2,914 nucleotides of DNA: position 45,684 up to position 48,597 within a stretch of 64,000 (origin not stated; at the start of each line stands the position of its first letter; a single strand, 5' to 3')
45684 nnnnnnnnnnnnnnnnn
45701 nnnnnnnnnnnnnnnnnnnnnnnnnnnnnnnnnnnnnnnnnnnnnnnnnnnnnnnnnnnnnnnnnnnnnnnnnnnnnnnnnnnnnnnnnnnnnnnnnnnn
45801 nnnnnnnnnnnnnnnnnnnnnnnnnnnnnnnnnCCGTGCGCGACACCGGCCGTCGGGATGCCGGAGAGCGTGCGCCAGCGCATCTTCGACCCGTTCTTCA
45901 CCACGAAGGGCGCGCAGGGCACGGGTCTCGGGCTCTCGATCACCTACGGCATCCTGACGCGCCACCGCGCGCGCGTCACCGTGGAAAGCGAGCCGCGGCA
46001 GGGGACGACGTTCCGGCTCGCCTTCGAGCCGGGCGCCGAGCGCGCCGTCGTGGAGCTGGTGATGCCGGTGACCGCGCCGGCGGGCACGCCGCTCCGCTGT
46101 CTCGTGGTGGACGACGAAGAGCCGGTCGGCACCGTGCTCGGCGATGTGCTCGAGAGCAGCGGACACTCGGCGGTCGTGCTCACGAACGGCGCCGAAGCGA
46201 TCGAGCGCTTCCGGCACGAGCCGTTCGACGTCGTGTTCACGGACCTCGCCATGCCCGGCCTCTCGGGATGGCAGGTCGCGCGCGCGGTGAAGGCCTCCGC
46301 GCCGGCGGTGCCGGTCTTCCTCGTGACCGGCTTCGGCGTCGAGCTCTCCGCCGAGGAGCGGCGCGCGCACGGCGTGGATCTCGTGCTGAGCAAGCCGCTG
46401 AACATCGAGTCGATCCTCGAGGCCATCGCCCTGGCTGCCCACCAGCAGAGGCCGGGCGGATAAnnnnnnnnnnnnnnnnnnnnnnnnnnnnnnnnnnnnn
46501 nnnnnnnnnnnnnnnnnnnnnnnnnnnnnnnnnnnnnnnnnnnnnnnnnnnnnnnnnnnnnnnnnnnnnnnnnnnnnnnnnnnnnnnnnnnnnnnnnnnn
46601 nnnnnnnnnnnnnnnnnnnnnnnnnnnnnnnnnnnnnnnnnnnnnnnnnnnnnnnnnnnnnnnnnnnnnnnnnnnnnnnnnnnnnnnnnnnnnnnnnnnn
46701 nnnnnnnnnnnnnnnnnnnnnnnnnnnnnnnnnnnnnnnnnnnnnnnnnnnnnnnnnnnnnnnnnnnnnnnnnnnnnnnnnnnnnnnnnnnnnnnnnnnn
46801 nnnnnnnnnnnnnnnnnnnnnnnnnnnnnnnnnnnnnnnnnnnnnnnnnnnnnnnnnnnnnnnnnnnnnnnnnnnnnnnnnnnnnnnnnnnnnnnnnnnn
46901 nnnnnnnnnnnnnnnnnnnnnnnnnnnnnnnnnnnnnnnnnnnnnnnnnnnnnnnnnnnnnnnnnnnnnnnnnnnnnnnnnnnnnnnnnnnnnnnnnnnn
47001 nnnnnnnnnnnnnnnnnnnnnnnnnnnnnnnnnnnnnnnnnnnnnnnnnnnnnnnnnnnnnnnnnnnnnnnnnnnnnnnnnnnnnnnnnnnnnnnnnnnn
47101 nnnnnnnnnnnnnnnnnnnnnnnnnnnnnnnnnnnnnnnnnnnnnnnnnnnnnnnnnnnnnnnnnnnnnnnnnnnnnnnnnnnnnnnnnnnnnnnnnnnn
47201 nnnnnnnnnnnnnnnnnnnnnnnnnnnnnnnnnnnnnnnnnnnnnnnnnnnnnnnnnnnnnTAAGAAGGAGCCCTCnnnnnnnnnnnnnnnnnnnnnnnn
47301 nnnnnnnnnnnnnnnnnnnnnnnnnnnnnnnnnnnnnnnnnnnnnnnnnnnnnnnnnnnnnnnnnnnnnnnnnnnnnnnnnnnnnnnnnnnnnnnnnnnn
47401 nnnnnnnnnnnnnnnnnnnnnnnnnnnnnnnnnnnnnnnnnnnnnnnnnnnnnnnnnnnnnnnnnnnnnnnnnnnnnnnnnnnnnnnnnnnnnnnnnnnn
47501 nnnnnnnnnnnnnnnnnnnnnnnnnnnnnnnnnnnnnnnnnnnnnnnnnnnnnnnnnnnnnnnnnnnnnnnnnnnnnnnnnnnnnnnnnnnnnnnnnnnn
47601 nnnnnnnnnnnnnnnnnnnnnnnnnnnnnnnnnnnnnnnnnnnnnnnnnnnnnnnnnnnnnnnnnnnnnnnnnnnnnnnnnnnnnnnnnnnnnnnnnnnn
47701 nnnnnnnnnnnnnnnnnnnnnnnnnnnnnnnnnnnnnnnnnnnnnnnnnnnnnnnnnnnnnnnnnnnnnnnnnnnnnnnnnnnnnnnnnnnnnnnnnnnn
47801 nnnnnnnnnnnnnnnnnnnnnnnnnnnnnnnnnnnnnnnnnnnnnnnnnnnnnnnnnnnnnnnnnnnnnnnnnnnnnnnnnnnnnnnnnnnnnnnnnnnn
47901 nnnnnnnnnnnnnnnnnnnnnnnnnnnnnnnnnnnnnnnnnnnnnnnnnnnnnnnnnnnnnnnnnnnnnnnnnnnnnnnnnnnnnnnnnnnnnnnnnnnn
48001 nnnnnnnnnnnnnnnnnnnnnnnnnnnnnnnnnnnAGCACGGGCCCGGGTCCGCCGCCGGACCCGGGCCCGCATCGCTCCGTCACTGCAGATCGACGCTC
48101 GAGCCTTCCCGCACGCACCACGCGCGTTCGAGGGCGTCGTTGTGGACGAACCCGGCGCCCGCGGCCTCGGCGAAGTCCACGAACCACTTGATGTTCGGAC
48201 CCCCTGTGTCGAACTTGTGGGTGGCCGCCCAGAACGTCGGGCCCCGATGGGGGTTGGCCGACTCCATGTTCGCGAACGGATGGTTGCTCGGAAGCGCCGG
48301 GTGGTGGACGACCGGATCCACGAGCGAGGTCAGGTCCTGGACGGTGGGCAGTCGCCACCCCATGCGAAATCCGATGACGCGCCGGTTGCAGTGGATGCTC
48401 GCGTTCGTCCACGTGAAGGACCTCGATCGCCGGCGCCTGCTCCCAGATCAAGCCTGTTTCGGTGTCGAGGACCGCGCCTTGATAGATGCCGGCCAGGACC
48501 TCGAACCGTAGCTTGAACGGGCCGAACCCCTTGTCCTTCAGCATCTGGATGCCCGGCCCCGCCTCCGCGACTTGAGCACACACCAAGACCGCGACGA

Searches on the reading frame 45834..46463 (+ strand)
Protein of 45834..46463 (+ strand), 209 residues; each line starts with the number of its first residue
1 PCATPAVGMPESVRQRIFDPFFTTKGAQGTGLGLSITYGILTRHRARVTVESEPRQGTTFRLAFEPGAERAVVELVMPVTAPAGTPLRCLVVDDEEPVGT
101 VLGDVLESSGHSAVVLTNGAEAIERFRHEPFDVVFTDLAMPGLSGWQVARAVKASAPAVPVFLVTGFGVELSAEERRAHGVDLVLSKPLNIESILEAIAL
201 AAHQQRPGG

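Call 36: search_protein_families(library=pfam, proteins=[window:45834-46463:+], max_evalue=0.0001)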
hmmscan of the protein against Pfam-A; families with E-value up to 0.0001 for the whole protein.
window:45834-46463:+ (209 aa): 2 families
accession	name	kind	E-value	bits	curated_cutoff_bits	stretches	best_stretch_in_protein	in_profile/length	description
PF00072.30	Response_reg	-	1.3e-20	74.1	30.2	1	90-198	2-110/111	Response regulator receiver domain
PF02518.31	HATPase_c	-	3.6e-12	47.1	26.4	1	7-64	47-107/111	Histidine kinase-, DNA gyrase B-, and HSP90-like ATPase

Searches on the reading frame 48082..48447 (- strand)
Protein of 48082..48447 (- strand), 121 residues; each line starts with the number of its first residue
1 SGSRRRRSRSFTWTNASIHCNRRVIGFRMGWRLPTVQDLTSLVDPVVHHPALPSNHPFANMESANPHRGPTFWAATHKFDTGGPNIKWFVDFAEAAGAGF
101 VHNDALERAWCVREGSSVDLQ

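Call 34: search_protein_families(library=pfam, proteins=[window:48082-48447:-], max_evalue=0.0001)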
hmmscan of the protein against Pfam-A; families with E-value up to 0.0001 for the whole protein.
window:48082-48447:- (121 aa): 1 family
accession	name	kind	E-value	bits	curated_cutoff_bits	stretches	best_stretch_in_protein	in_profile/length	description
PF07603.17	Lcl_C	-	3.6e-10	40.6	34.9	1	9-113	20-117/117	Lcl C-terminal domain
